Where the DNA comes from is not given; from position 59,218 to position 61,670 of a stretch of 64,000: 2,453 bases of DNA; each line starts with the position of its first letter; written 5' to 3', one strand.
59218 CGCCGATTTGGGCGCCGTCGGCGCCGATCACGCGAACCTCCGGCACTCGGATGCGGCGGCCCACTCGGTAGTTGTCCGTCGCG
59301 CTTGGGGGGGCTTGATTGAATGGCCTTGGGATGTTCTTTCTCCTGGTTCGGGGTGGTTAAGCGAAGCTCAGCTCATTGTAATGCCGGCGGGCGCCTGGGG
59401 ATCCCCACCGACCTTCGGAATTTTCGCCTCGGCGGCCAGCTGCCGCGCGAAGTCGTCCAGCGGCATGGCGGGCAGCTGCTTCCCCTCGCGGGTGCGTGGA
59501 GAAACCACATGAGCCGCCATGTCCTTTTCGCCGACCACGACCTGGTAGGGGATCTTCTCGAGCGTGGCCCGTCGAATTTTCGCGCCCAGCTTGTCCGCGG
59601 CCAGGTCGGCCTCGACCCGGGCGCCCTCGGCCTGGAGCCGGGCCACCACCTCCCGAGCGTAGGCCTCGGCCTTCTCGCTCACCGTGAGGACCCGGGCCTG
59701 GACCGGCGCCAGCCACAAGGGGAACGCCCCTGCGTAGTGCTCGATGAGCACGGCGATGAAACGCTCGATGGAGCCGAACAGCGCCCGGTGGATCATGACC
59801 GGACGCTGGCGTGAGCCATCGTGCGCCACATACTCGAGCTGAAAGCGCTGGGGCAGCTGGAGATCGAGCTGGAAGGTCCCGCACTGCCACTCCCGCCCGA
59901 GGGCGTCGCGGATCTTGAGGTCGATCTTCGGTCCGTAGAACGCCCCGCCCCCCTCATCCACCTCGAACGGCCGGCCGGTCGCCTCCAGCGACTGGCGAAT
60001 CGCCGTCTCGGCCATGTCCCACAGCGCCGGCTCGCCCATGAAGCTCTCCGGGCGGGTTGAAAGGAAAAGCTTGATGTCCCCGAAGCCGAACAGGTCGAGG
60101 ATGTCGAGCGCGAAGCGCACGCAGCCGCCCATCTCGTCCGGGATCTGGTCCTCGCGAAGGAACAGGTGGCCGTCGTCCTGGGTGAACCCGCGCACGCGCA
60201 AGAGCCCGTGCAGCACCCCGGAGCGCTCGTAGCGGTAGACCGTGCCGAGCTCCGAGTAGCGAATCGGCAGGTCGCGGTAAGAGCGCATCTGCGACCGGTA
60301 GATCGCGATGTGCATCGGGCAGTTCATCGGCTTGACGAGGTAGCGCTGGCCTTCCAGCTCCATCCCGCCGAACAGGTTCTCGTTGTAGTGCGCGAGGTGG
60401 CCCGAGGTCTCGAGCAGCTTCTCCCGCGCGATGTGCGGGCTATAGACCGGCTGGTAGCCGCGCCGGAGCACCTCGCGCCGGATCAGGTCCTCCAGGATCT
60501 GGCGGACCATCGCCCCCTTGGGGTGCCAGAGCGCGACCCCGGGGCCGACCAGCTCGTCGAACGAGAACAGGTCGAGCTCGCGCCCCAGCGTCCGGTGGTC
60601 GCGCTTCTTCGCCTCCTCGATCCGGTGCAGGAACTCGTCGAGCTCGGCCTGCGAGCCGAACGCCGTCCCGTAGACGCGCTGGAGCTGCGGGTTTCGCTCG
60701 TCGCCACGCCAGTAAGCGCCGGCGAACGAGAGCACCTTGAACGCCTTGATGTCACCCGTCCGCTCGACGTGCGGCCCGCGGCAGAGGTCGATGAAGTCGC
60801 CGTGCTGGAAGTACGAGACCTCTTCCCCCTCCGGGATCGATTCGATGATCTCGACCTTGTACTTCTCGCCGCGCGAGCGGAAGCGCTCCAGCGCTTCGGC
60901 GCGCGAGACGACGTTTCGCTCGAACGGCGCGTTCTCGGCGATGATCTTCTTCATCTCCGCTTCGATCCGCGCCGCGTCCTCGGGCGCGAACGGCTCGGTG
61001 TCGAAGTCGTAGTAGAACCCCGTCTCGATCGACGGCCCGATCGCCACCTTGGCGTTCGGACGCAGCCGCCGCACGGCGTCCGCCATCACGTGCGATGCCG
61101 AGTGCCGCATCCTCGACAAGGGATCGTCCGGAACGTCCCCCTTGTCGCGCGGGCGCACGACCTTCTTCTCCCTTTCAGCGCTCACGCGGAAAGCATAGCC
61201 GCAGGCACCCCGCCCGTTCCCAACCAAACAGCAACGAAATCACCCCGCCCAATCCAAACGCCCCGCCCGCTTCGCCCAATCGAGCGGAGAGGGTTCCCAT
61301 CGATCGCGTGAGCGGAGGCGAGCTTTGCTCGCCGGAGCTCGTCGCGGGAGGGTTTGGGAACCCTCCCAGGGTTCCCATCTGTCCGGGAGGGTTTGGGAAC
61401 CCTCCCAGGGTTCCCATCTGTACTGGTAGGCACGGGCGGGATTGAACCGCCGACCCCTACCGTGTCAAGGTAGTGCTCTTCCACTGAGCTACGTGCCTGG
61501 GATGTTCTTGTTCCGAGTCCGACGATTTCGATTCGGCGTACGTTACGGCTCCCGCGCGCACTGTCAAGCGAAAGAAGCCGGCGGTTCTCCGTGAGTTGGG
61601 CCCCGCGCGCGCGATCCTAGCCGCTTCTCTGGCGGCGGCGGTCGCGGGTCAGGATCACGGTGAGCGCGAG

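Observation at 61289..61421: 72-nt intergenic repeat family with three hairpins, two of them mutually exclusive; tandemly amplified next to tRNA-Val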

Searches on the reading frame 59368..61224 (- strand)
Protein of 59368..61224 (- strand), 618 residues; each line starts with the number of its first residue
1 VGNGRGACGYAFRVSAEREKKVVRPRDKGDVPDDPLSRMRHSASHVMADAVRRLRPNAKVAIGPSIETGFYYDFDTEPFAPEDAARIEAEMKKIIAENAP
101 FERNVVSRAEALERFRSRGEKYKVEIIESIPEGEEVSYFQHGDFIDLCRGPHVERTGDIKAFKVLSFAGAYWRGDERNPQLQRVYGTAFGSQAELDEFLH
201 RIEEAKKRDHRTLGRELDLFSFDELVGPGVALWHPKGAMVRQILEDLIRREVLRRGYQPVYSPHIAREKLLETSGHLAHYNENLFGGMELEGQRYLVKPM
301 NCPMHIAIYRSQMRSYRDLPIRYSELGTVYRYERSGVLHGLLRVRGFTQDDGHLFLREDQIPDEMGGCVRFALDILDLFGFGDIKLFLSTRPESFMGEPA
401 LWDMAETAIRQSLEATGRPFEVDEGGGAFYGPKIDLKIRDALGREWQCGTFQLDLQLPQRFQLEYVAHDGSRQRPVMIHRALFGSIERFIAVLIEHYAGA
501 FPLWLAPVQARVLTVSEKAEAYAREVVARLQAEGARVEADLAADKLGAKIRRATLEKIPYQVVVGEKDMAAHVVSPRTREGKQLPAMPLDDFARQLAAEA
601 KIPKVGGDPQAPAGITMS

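Call 60: search_protein_families(library=pfam, proteins=[window:59368-61224:-])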
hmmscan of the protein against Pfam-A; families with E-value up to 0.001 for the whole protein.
window:59368-61224:- (618 aa): 3 families
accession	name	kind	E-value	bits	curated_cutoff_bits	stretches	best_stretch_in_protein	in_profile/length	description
PF00587.30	tRNA-synt_2b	-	2.2e-45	155.3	29.3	1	292-497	8-179/179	tRNA synthetase class II core domain (G, H, P, S and T)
PF03129.25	HGTP_anticodon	-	2.4e-19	69.7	21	1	509-597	1-92/94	Anticodon binding domain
PF07973.19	tRNA_SAD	-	1.6e-15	57.3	24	1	140-185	5-44/44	Threonyl and Alanyl tRNA synthetase second additional domain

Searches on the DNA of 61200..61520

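Call 14: search_rna_families(source=window, start=61200, end=61520, threshold=evalue, max_evalue=10)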
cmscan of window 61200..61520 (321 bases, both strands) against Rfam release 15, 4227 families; matches with E-value up to 10: 16.
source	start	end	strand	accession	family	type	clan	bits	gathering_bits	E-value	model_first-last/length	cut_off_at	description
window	61427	61498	-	RF00005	tRNA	Gene; tRNA;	CL00001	67.9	29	6.1e-15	1-71/71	no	tRNA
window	61422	61459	+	RF02194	HPnc0260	Gene; antisense;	-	28.6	59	0.42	116-153/156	no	Bacterial antisense RNA HPnc0260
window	61340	61449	-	RF02354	BjrC80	Gene; sRNA;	-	22.6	80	0.02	1-162/162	no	Bradyrhizobiaceae sRNA BjrC80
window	61426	61498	+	RF04354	Plastid-ycf2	Cis-reg;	-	21.5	65.7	0.038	1-75/75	no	Plastid-ycf2 5UTR RNA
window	61260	61412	+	RF02605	scr5239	Gene; sRNA;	-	20.2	64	0.21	1-158/158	no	Streptomyces sRNA scr5239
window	61333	61416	-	RF00959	mir-612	Gene; miRNA;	-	18.6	100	0.65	1-86/86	no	mir-612 microRNA precursor family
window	61323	61417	+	RF02809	RsmW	Gene; sRNA;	CL00106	17.8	52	0.64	1-124/124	no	RsmW RNA family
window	61347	61439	+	RF01736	flg-Rhizobiales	Cis-reg;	-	16.8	55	0.26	1-141/141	no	flg-Rhizobiales RNA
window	61348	61422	-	RF00939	mir-504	Gene; miRNA;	-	15.3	57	2.2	1-78/78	no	mir-504 microRNA precursor family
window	61300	61329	-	RF01356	CRISPR-DR28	Gene; CRISPR;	-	15.3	35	5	1-24/24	no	CRISPR RNA direct repeat element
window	61346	61406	+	RF04281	mir-8791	Gene; miRNA;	CL00146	15.2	85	2.9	1-77/77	no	mir-8791 microRNA precursor family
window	61354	61417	+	RF00995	mir-616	Gene; miRNA;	-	14.7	100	3.1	1-91/91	no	mir-616 microRNA precursor family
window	61367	61403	+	RF02603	BASRCII26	Gene; sRNA;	-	12.5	218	0.72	42-78/190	no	Brucella sRNA CII26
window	61391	61520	-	RF02170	PVT1_7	Gene; lncRNA;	-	12.4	80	3.4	1-137/137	no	Pvt1 oncogene conserved region 7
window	61341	61407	+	RF02922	RAGATH-32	Cis-reg;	-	10.7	41.8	5.9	1-78/78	no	RAGATH-32 RNA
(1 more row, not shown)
